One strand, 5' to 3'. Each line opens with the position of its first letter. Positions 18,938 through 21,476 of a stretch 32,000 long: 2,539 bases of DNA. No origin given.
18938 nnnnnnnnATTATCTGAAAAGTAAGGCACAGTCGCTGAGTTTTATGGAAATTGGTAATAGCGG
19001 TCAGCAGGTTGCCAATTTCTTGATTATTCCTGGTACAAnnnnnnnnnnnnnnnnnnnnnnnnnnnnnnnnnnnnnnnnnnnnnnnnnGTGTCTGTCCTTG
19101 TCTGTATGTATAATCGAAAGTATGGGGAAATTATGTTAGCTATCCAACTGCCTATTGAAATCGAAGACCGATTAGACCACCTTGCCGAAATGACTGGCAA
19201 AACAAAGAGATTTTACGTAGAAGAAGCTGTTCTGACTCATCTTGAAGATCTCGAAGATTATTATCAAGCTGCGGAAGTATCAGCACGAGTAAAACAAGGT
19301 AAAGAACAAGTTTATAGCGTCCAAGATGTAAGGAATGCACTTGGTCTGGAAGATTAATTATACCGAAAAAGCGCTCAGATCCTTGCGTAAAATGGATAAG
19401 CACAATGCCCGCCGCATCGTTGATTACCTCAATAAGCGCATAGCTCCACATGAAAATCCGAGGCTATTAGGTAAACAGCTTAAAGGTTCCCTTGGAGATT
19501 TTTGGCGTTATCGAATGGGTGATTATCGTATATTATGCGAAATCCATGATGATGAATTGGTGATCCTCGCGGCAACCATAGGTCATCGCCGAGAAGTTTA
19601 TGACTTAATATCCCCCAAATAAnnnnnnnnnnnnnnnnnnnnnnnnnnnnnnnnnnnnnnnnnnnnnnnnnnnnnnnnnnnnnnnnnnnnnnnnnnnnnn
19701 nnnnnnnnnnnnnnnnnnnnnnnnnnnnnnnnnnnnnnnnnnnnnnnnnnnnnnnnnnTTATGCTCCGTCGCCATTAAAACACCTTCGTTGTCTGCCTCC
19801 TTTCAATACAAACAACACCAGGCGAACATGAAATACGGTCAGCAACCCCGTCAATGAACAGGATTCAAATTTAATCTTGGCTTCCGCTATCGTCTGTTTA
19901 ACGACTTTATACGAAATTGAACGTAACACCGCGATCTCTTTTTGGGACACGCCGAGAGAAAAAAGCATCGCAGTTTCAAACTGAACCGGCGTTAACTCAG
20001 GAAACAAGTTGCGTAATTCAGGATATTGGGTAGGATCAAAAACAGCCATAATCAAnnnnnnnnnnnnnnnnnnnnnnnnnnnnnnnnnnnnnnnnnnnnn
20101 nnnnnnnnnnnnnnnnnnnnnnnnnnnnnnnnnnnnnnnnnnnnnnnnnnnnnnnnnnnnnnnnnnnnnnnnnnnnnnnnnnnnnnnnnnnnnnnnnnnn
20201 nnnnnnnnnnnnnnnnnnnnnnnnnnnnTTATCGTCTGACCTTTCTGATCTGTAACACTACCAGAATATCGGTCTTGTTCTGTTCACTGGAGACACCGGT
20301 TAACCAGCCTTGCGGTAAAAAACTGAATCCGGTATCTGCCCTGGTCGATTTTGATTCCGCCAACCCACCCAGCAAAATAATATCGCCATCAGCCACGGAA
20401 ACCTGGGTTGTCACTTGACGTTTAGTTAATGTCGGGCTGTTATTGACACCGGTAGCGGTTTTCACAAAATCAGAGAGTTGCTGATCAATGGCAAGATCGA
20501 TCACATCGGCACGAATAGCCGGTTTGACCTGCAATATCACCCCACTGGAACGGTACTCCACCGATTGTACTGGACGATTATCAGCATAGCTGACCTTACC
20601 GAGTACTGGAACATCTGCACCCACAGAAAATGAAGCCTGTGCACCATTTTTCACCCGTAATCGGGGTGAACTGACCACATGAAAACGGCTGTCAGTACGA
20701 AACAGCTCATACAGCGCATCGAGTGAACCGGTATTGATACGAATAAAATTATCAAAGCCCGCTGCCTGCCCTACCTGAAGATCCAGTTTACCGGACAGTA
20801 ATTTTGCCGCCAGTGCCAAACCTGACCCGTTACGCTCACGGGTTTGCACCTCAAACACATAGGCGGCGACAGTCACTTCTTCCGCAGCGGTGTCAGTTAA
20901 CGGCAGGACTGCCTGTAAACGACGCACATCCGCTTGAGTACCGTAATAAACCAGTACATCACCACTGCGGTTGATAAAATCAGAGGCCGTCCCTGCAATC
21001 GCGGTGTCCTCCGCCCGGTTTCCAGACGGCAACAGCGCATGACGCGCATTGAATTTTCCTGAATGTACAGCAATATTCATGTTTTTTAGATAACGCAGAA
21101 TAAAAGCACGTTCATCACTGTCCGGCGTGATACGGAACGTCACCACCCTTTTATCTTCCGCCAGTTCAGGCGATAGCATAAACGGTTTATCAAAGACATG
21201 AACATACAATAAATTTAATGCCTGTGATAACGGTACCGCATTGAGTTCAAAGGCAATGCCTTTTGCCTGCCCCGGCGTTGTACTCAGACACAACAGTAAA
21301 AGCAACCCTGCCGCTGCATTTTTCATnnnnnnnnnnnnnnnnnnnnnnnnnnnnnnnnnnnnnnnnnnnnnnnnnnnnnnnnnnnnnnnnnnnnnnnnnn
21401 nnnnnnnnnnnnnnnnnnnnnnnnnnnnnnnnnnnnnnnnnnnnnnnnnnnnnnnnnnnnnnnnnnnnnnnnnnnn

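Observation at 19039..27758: Complete filamentous prophage inserted at the chromosome dimer resolution site between rnb and tus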

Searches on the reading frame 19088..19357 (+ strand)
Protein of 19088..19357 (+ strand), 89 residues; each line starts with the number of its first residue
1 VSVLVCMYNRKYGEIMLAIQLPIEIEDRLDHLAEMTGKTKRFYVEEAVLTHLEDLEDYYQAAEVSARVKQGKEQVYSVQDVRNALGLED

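Call 36: search_protein_families(library=pfam, proteins=[window:19088-19357:+], max_evalue=0.001)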
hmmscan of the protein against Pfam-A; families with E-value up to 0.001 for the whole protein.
window:19088-19357:+ (89 aa): 1 family
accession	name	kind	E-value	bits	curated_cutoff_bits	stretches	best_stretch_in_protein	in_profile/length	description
PF05509.17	TraY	-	0.0005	20.5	21.3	0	19-61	3-45/49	TraY domain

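Call 37: search_protein_families(library=padloc, proteins=[window:19088-19357:+], max_evalue=0.001)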
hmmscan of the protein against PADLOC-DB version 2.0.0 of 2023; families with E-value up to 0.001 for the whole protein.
window:19088-19357:+ (89 aa): 0 families

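Call 63: search_protein_families(library=ncbifam, proteins=[window:19088-19357:+], max_evalue=0.0001)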
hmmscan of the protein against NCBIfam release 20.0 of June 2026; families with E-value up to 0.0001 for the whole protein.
window:19088-19357:+ (89 aa): 1 family
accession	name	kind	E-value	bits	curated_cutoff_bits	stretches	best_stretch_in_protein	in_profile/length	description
NF048017.1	antitoxin_RelB_like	equivalog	3.8e-28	97.5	50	1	21-89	2-70/70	type II toxin-antitoxin system RelB family antitoxin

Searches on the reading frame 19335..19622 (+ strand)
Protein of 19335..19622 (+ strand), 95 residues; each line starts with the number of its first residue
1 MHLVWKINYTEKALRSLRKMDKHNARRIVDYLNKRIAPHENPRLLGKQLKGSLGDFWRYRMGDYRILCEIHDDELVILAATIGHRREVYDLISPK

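Call 36: search_protein_families(library=pfam, proteins=[window:19335-19622:+], max_evalue=0.001)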
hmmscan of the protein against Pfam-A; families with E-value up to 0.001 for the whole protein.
window:19335-19622:+ (95 aa): 1 family
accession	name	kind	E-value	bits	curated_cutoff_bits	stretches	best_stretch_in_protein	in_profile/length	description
PF05016.21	ParE_toxin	-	1.6e-15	57.9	23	1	7-89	1-89/89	ParE toxin of type II toxin-antitoxin system, parDE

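Call 37: search_protein_families(library=padloc, proteins=[window:19335-19622:+], max_evalue=0.001)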
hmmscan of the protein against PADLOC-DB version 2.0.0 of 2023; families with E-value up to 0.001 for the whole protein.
window:19335-19622:+ (95 aa): 0 families

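Call 63: search_protein_families(library=ncbifam, proteins=[window:19335-19622:+], max_evalue=0.0001)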
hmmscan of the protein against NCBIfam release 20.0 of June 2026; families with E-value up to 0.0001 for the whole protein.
window:19335-19622:+ (95 aa): 1 family
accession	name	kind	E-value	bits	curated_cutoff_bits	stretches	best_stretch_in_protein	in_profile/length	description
TIGR02385.1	RelE_StbE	subfamily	2.1e-10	40.9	27.9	1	6-89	1-88/88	type II toxin-antitoxin system mRNA interferase toxin, RelE/StbE family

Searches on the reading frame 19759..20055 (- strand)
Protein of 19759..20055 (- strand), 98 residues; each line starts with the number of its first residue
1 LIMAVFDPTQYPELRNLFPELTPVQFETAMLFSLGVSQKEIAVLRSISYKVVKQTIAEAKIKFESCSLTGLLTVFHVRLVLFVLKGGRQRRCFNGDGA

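Call 3: search_protein_families(library=pfam, proteins=[window:19759-20055:-], max_evalue=0.01)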
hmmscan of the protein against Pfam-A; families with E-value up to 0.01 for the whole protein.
window:19759-20055:- (98 aa): 1 family
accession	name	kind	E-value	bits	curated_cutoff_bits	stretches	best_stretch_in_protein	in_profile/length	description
PF08281.18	Sigma70_r4_2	-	0.0074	16.4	25.7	0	17-61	7-52/54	Sigma-70, region 4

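Call 4: search_protein_families(library=phrogs, proteins=[window:19759-20055:-], max_evalue=0.01)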
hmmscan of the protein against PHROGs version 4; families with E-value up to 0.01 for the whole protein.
window:19759-20055:- (98 aa): 1 family
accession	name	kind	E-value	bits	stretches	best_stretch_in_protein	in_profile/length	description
phrog_3282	-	transcription regulation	0.00042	21.2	1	20-71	47-98/158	sigma factor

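Call 37: search_protein_families(library=padloc, proteins=[window:19759-20055:-], max_evalue=0.001)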
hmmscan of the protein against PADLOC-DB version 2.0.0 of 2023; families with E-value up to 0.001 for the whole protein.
window:19759-20055:- (98 aa): 0 families

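Call 63: search_protein_families(library=ncbifam, proteins=[window:19759-20055:-], max_evalue=0.0001)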
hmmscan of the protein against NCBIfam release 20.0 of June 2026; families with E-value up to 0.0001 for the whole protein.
window:19759-20055:- (98 aa): 0 families

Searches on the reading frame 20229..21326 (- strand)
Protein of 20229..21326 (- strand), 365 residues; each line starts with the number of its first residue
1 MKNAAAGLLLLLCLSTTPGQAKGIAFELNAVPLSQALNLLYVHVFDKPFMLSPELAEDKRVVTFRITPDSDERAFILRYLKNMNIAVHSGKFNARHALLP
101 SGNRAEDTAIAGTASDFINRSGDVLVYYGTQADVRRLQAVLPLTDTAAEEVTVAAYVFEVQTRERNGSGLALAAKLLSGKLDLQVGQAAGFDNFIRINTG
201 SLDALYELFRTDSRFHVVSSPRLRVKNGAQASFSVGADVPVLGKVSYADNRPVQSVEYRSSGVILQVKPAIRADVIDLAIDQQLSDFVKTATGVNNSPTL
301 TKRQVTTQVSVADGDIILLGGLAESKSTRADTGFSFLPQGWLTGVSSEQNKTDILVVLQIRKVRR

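Call 3: search_protein_families(library=pfam, proteins=[window:20229-21326:-], max_evalue=0.01)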
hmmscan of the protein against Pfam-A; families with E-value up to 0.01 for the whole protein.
window:20229-21326:- (365 aa): 1 family
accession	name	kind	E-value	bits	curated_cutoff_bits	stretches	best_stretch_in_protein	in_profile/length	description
PF00263.26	Secretin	-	8.7e-25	87.7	27.5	1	210-355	3-159/169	Bacterial type II and III secretion system protein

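Call 4: search_protein_families(library=phrogs, proteins=[window:20229-21326:-], max_evalue=0.01)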
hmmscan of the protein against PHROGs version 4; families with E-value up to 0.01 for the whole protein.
window:20229-21326:- (365 aa): 2 families
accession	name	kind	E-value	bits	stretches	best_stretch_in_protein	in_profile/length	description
phrog_1012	-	head and packaging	1e-108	364.6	2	110-364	139-401/403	assembly (protein IV of M13)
phrog_36604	-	unknown function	7.2e-18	65.5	1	15-89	18-92/116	-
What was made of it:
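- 20229..21326 (-): pIV-type secretin, 365 aa, with a 43-aa in-frame deletion after residue 88 (DNA about 21062). Pfam Secretin 8.7e-25 and phrog_1012 1e-108 (calls 3, 4).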

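Call 45: search_dna_similar(query=window:20229-21326:-, collection=phages, mode=protein, max_rows=15)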
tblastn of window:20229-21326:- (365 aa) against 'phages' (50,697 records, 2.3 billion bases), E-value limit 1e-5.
Records with a match: 51; places in all: 51; records where one place covers at least 80% of the query: 5.
Best place of each record, by identity: <60% 51.
By first word of the organism name: Enterobacteria 24; Inovirus 8; Dulem 6; Erwinia 5; Escherichia 3; Lineavirus 2; Salmonella 2; Pseudomonas 1.
By host as written in the record: - 18; Varecia variegata 6; Escherichia coli IJ1862 6; Escherichia coli 5; Escherichia coli MG1655 + F912 5; Homo sapiens 4; Erwinia amylovora Ea1 4; Erwinia amylovora strain Ea1 1; and 2 more.
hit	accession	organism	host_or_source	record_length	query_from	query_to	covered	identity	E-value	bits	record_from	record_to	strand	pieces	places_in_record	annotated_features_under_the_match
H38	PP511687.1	Dulem virus 52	Varecia variegata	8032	21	363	94%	50.8%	4e-93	310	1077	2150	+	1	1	gspD protein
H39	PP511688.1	Dulem virus 53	Varecia variegata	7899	21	363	94%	50.3%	2e-89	299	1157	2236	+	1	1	gspD protein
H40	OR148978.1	Inovirus D_HF5_61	Homo sapiens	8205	20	363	94%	49.9%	8e-91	303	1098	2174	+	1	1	type II secretion system protein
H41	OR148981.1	Inovirus D_HF2_82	Homo sapiens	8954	21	361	93%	47.8%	4e-87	292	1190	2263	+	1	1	type II secretion system protein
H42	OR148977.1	Inovirus D_HF32_91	Homo sapiens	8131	24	364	93%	31.2%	2e-41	160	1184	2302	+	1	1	type II secretion system protein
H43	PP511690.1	Dulem virus 55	Varecia variegata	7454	194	359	45%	33.7%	2e-22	104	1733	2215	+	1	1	gspD protein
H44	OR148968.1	Inovirus D_HF2_144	Homo sapiens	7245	194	359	45%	33.1%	1e-22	105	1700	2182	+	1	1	type II secretion system protein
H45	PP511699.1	Dulem virus 57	Varecia variegata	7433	194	359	45%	33.1%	2e-22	104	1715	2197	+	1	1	gspD protein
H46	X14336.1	Lineavirus I22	-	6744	197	365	46%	31.3%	3e-10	67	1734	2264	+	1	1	gene IV product | morphogenetic signal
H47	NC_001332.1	Lineavirus I22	Escherichia coli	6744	197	365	46%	31.3%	3e-10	67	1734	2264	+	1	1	IV: phage assembly protein | morphogenetic signal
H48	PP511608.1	Dulem virus 56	Varecia variegata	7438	211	359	41%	34.9%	3e-20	98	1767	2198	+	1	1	gspD protein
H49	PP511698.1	Dulem virus 56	Varecia variegata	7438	211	359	41%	34.9%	3e-20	98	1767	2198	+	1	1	gspD protein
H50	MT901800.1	Erwinia phage PEar6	Erwinia amylovora Ea1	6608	210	358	41%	33.3%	7e-10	66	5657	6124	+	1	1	assembly protein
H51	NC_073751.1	Erwinia phage PEar6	Erwinia amylovora Ea1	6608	210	358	41%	33.3%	7e-10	66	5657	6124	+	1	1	assembly protein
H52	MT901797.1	Erwinia phage PEar1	Erwinia amylovora strain Ea1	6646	210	358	41%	33.3%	8e-10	66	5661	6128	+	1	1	assembly protein pIV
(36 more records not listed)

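Call 65: find_homologous_proteins(query=window:20229-21326:-, max_evalue=1e-40)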
Query window:20229-21326:- (365 aa): 573 proteins with E <= 1e-40 among 8000 candidates; the best 120 are listed.
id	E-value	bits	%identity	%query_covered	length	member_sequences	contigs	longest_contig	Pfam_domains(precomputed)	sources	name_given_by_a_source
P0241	2.6e-231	784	100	100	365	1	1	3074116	PF00263.27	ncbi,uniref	ncbi:type II secretion system protein GspD [Candidatus Fukatsuia endosymbiont of Tuberolachnus salig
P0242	6.6e-203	691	80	100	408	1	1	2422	PF00263.27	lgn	-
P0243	4.1e-166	570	67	98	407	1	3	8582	PF00263.27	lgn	-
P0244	2.3e-165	568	68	100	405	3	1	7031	PF00263.27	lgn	-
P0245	5.7e-163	560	66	100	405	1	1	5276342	PF00263.27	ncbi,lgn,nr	ncbi:secretin [Serratia marcescens]|nr:secretin [Serratia marcescens] BEM04259.1 secretin [Serratia 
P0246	1.3e-162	558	68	95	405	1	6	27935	PF00263.27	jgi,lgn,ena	-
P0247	2.3e-162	558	66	100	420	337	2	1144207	PF00263.27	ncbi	ncbi:TPA: type II secretion system protein GspD [Klebsiella michiganensis]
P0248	5.1e-162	557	67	95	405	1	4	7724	PF00263.27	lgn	-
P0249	1.8e-160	551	66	95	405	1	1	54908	PF00263.27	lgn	-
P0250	4.9e-160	550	65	99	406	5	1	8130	PF00263.27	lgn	-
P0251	2.9e-159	548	65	98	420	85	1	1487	PF00263.27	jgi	-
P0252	7.4e-159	546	64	100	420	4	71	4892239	PF00263.27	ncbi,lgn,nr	ncbi:type II secretion system protein GspD [Salmonella enterica]|nr:secretin [Salmonella enterica su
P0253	1.6e-156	538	64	100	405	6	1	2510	PF00263.27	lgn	-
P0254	2.0e-156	538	64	100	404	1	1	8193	PF00263.27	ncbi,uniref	ncbi:type II secretion system protein GspD [Xenorhabdus sp. SGI246]|uniref:type II secretion system 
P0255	2.0e-156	538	63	100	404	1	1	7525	PF00263.27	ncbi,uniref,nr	ncbi:type II secretion system protein GspD [Xenorhabdus littoralis]|uniref:type II secretion system 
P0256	1.7e-155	535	63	100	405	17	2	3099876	PF00263.27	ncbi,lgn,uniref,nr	ncbi:type II secretion system protein GspD [Candidatus Arsenophonus nilaparvatae]|uniref:type II sec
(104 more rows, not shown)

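Call 69: find_encoding_contigs(protein=P0256, flank=10000, max_places=3)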
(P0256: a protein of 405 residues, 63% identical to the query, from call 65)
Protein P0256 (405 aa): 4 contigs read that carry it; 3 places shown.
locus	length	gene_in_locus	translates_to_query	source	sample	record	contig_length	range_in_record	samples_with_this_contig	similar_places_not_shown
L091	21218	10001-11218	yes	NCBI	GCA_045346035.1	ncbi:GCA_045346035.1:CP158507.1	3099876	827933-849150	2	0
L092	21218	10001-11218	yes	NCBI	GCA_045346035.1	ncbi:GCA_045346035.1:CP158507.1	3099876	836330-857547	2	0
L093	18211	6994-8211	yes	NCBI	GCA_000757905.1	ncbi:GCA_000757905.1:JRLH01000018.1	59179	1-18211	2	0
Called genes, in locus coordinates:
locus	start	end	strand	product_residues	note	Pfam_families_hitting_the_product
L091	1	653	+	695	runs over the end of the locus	PF01590:GAF, PF13185:GAF_2, PF13492:GAF_3, PF00158:Sigma54_activat, PF14532:Sigma54_activ_2, PF07728:AAA_5, PF25601:AAA_lid_14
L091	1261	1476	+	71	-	-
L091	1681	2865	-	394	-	PF00501:AMP-binding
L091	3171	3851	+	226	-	-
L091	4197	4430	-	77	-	-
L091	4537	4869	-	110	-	PF12844:HTH_19, PF13560:HTH_31, PF01381:HTH_3, PF13413:HTH_25 (weak), PF13443:HTH_26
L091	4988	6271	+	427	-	PF05144:Phage_CRI, PF05155:G2P_X_C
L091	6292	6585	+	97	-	-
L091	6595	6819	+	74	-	-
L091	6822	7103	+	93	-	PF05356:Phage_Coat_B (weak)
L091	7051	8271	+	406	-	-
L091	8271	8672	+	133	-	-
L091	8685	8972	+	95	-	PF10734:DUF2523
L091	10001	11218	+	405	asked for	PF00263:Secretin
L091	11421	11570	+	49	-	-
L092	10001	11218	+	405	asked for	PF00263:Secretin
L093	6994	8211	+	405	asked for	PF00263:Secretin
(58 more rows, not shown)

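Call 70: find_encoding_contigs(protein=P0242, flank=5000, max_places=3)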
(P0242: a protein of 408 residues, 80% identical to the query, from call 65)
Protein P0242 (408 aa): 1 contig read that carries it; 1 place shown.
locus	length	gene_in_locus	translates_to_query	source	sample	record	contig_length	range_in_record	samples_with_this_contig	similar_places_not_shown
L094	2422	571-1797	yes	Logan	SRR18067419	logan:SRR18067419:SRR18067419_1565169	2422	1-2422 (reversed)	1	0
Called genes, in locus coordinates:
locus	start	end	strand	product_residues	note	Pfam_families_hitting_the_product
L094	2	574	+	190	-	?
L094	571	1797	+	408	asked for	PF00263:Secretin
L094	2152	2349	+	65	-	-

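Call 72: predict_structure(alignment_id=A5)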
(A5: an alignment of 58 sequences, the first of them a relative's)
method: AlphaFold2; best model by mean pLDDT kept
length: 408 residues; sequences in the alignment: 58
mean_pLDDT: 77.1   pTM: 0.53
mean pLDDT of the five models: 77.1, 76.1, 74.7, 74.7, 74.2
residues with pLDDT >= 90: 114; 70-90: 177; 50-70: 68; < 50: 49
segments of 3 or more residues with pLDDT < 50: 18-20, 140-154, 161-163, 232-234, 370-391
pLDDT, mean of each block of 10 residues (from residue 1): 70 61 77 94 91 92 89 91 93 93 82 89 88 72 41 50 69 92 92 91 73 78 67 62 80 84 89 82 70 77 78 91 83 56 75 89 65 42 44 74 87
secondary structure, 60 per line:
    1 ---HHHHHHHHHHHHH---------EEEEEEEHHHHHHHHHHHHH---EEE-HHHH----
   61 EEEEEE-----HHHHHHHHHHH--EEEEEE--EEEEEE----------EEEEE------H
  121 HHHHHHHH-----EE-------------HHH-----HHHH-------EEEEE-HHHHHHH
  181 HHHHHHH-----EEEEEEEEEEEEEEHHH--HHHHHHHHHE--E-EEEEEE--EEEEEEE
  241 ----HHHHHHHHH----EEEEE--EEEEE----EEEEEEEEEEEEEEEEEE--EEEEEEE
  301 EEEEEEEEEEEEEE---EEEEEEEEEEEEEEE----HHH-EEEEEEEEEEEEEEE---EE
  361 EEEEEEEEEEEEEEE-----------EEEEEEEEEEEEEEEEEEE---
elements in order: H4-16 E26-32 H33-45 E49-51 H53-56 E61-66 H72-82 E85-90 E93-98 E109-113 H120-128 H157-160 E168-172 H174-187 E193-206 H212-220 E226-231 E234-240 H245-253 E258-262 E265-269 E274-291 E294-314 E318-332 E341-355 E359-375 E387-405
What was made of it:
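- Confidently modelled strands and a helix are lost (call 72).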
